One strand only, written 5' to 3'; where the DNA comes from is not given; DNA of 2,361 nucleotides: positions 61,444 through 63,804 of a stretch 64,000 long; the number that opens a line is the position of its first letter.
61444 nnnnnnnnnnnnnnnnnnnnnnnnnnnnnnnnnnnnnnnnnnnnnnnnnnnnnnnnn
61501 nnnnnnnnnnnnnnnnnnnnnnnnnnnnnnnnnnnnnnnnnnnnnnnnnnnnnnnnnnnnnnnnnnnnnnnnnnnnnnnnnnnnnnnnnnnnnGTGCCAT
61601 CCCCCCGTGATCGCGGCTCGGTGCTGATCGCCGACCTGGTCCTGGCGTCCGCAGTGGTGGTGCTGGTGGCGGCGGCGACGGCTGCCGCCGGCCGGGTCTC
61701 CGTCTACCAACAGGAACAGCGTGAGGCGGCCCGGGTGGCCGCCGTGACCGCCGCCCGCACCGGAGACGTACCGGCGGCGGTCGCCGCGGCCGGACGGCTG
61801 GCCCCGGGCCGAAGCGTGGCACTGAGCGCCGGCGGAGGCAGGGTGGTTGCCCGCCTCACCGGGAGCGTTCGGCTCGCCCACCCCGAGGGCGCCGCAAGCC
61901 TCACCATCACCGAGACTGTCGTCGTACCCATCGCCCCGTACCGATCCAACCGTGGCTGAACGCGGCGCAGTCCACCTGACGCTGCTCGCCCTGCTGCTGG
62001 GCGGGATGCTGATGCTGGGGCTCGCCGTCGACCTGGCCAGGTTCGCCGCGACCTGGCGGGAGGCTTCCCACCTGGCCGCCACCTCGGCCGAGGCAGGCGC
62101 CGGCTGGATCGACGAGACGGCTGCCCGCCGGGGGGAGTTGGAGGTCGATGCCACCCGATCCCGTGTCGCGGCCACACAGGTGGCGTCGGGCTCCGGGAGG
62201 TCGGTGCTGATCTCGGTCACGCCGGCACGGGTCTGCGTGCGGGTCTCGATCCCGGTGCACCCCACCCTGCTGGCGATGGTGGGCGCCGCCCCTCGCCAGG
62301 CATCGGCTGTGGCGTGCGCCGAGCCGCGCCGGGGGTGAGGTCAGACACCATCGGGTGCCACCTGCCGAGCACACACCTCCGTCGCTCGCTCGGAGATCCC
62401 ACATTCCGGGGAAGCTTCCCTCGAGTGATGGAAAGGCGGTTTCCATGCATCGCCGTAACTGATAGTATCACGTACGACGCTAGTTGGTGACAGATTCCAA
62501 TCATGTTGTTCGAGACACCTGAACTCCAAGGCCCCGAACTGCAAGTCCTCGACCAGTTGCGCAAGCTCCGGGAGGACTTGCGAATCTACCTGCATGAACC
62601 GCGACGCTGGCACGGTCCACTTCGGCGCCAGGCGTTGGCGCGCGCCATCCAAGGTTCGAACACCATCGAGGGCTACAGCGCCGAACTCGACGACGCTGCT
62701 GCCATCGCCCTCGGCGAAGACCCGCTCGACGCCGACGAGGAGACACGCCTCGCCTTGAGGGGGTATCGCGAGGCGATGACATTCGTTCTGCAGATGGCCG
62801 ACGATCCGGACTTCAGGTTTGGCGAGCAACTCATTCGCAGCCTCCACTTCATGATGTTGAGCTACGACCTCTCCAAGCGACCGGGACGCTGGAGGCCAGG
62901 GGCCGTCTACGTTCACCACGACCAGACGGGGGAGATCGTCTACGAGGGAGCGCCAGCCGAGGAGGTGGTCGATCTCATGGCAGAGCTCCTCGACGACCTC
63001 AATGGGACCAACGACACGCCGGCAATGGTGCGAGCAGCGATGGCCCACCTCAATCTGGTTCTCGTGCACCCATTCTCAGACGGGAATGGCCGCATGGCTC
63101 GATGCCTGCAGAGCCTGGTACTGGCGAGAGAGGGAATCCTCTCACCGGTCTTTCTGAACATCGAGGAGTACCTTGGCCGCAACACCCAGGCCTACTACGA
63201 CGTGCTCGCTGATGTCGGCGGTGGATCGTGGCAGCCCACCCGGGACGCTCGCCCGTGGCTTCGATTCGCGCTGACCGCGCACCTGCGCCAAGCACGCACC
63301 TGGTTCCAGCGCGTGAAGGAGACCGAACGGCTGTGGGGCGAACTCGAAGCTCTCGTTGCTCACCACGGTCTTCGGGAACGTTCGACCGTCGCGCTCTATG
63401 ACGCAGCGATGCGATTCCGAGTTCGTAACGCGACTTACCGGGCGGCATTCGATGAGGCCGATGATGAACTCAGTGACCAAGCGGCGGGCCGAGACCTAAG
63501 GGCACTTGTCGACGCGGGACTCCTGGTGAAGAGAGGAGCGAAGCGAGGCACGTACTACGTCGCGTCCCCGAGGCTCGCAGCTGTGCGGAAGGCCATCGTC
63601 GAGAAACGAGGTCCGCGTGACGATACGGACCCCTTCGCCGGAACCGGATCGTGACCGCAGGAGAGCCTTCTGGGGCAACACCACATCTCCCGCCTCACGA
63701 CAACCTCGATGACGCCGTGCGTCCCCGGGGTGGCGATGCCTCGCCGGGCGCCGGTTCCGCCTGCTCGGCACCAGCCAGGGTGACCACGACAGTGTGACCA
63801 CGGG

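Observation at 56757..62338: Complete tad/flp (type IVc) pilus locus with an unannotated 55-aa Flp pilin and a TadZ with degenerate Walker A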

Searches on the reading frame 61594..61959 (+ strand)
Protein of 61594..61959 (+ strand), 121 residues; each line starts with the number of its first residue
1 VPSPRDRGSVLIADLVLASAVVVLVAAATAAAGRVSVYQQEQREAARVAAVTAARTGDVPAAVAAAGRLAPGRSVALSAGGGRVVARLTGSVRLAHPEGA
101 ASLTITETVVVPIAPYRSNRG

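Call 4: search_protein_families(library=pfam, proteins=[window:61594-61959:+], max_evalue=1)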
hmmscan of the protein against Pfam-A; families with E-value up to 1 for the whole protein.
window:61594-61959:+ (121 aa): 1 family
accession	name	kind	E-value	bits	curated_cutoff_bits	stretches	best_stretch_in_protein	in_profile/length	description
PF11780.13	DUF3318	-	0.33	11.3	25.9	1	11-55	89-133/141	Protein of unknown function (DUF3318)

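Call 5: search_protein_families(library=ncbifam, proteins=[window:61594-61959:+], max_evalue=1)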
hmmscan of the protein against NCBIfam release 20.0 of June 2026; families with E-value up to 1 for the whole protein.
window:61594-61959:+ (121 aa): 2 families
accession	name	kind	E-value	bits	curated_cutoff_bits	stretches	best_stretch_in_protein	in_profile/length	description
NF001926.0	PRK00704.1-3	equivalog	0.099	12.4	231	1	5-49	74-115/160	photosystem I reaction center protein subunit XI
NF041390.1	TadE_Rv3655c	subfamily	0.12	12.9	40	1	16-106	6-92/101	TadE family type IV pilus minor pilin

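Call 76: search_protein_families(library=ncbifam, alignment_id=A5, max_evalue=1)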
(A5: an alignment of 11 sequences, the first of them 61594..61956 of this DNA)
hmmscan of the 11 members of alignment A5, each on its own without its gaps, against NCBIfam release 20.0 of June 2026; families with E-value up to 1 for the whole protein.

A. member 1, window:61594-61956:+ (121 aa): 2 families
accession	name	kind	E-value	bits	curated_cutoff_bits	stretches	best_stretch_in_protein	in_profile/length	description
NF001926.0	PRK00704.1-3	equivalog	0.099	12.4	231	1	5-49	74-115/160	photosystem I reaction center protein subunit XI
NF041390.1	TadE_Rv3655c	subfamily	0.12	12.9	40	1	16-106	6-92/101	TadE family type IV pilus minor pilin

B. families by the number of members that match (of 11 scanned): 13 families
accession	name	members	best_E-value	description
NF041390.1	TadE_Rv3655c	11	1.8e-07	TadE family type IV pilus minor pilin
TIGR03816.1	tadE_like_DECH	4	0.03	Rv3654c family TadE-like protein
NF011768.0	PRK15222.1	3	0.019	putative pilin structural protein SafD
NF001926.0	PRK00704.1-3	2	0.072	photosystem I reaction center protein subunit XI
NF002852.0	PRK03137.1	1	0.0051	L-glutamate gamma-semialdehyde dehydrogenase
TIGR01237.1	D1pyr5carbox2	1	0.033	L-glutamate gamma-semialdehyde dehydrogenase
TIGR03939.1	PGA_TPR_OMP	1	0.047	poly-beta-1,6 N-acetyl-D-glucosamine export porin PgaA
NF012190.1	tet_MFS_B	1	0.059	tetracycline efflux MFS transporter Tet(B)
TIGR01042.1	V-ATPase_V1_A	1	0.083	V-type ATPase subunit A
NF003220.0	PRK04192.1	1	0.11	V-type ATP synthase subunit A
NF008605.0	PRK11574.1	1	0.12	protein deglycase YajL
NF033144.1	rifampin_ARR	1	0.13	NAD(+)--rifampin ADP-ribosyltransferase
NF047882.1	PA0050_fam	1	0.24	PA0050 family protein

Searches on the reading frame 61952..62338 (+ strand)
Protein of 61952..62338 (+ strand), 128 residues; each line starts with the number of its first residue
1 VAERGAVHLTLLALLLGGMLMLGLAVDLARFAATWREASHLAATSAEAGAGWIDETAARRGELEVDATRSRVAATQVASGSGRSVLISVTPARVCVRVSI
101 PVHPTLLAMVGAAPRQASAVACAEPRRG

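Call 4: search_protein_families(library=pfam, proteins=[window:61952-62338:+], max_evalue=1)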
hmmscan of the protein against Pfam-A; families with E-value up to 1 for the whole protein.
window:61952-62338:+ (128 aa): 1 family
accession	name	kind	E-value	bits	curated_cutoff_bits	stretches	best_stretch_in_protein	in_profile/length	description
PF09977.15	Tad_C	-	0.23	12.9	22.1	1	35-123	12-93/93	Putative Tad-like Flp pilus-assembly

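Call 5: search_protein_families(library=ncbifam, proteins=[window:61952-62338:+], max_evalue=1)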
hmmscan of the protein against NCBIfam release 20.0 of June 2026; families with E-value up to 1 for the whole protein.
window:61952-62338:+ (128 aa): 1 family
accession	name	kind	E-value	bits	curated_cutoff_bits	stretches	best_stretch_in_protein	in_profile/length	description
NF033902.0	iso_D2_wall_anc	subfamily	0.26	10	95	1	6-79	8-73/540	SpaH/EbpB family LPXTG-anchored major pilin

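Call 75: search_protein_families(library=pfam, alignment_id=A6, max_evalue=1)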
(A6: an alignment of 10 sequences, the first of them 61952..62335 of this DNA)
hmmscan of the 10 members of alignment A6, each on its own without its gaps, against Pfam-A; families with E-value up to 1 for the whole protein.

A. member 1, window:61952-62335:+ (128 aa): 1 family
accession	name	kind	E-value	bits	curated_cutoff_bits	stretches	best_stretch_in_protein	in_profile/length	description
PF09977.15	Tad_C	-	0.23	12.9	22.1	1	35-123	12-93/93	Putative Tad-like Flp pilus-assembly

B. families by the number of members that match (of 10 scanned): 7 families
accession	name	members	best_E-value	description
PF09977.15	Tad_C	4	0.015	Putative Tad-like Flp pilus-assembly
PF13400.11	Tad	3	0.023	Putative Flp pilus-assembly TadE/G-like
PF16350.10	FAO_M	3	0.12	FAD dependent oxidoreductase central domain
PF12267.13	DUF3614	1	0.025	Protein of unknown function (DUF3614)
PF09250.16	Prim-Pol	1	0.1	Bifunctional DNA primase/polymerase, N-terminal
PF24267.1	HVO_1552_C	1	0.19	HVO_1552, C-terminal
PF01436.27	NHL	1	0.23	NHL repeat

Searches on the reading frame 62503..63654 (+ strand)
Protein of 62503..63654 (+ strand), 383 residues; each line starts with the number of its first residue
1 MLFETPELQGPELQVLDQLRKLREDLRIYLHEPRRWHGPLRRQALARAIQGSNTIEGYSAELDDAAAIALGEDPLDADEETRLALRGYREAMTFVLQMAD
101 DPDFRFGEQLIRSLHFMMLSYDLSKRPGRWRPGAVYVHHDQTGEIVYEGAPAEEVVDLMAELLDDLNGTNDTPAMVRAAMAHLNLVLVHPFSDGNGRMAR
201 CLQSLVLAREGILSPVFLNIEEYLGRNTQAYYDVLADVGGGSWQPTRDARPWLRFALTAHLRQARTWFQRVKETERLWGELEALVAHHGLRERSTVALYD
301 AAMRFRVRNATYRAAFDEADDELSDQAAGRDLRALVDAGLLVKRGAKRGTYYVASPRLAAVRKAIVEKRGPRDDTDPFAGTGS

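Call 19: search_protein_families(library=pfam, proteins=[window:62503-63654:+], max_evalue=5)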
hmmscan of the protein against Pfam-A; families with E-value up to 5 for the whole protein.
window:62503-63654:+ (383 aa): 2 families
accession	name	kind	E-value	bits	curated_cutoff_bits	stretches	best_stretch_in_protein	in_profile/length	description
PF02661.23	Fic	-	9.5e-15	55.7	24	1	108-207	4-93/93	Fic/DOC family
PF12840.13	HTH_20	-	0.1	13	27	1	322-343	27-50/51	Helix-turn-helix domain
